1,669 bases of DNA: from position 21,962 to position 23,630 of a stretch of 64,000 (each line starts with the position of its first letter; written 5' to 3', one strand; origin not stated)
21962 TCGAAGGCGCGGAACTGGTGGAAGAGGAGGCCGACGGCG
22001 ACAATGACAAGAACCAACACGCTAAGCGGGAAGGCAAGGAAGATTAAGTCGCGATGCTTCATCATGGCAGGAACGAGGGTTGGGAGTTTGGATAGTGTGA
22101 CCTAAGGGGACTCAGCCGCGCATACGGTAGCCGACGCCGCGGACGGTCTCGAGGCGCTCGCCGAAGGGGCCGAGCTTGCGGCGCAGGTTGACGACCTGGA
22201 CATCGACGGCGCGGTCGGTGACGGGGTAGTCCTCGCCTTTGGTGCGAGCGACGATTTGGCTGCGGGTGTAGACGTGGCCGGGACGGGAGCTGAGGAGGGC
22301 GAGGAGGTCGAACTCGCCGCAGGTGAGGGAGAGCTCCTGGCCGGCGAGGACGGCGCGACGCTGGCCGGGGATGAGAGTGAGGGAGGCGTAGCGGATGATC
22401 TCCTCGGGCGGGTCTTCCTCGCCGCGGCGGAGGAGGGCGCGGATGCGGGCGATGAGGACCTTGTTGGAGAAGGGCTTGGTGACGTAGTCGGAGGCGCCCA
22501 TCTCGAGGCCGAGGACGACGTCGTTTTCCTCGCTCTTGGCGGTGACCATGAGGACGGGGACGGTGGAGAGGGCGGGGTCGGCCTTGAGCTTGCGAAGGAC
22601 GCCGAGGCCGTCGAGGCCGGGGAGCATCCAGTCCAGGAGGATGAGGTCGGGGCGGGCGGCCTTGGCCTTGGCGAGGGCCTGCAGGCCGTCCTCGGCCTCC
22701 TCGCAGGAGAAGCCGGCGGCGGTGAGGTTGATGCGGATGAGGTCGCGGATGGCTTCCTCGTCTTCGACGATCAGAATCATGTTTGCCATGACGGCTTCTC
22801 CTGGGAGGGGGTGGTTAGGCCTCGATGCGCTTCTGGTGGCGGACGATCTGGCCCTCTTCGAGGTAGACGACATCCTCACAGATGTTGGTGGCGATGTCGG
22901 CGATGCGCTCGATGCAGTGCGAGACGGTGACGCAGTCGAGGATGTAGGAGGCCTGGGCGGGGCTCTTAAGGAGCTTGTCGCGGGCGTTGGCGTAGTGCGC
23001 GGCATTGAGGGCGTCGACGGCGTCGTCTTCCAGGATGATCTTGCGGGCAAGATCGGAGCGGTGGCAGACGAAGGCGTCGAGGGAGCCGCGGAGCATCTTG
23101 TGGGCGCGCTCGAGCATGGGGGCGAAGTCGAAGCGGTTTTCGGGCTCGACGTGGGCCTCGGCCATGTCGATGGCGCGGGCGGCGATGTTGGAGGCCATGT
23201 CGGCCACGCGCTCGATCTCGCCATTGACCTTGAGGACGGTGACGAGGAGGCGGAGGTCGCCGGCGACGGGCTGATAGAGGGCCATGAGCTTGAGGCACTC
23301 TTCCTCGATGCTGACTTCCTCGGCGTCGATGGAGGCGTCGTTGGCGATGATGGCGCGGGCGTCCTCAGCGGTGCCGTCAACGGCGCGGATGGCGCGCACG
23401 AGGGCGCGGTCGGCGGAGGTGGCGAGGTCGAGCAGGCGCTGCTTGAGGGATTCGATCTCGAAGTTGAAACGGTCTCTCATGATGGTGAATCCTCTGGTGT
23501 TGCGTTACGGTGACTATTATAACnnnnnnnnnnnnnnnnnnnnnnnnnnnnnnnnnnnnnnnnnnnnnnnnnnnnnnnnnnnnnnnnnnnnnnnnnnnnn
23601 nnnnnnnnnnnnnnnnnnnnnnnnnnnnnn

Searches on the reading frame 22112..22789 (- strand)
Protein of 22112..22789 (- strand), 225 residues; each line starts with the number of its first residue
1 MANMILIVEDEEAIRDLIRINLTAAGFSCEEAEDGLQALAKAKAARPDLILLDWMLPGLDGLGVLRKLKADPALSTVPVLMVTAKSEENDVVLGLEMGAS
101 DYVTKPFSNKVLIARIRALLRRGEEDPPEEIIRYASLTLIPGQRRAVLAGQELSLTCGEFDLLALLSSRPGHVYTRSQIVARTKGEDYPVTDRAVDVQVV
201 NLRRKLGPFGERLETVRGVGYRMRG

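Call 67: search_protein_families(library=pfam, proteins=[window:22112-22789:-], max_evalue=0.00001)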
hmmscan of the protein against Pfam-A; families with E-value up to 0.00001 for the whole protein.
window:22112-22789:- (225 aa): 2 families
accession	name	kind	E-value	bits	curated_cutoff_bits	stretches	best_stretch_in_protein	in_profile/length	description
PF00072.30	Response_reg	-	2.5e-30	105.4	30.2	1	5-117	1-111/111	Response regulator receiver domain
PF00486.34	Trans_reg_C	-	1e-21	77.2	26.2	1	150-223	1-77/77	Transcriptional regulatory protein, C terminal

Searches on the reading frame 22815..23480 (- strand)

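Call 67: search_protein_families(library=pfam, proteins=[window:22815-23480:-], max_evalue=0.00001)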
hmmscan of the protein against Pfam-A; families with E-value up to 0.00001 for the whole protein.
window:22815-23480:- (221 aa): 1 family
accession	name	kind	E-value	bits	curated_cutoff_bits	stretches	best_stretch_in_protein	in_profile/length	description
PF01895.24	PhoU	-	1.6e-32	112.2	23.5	2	18-102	3-88/89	PhoU domain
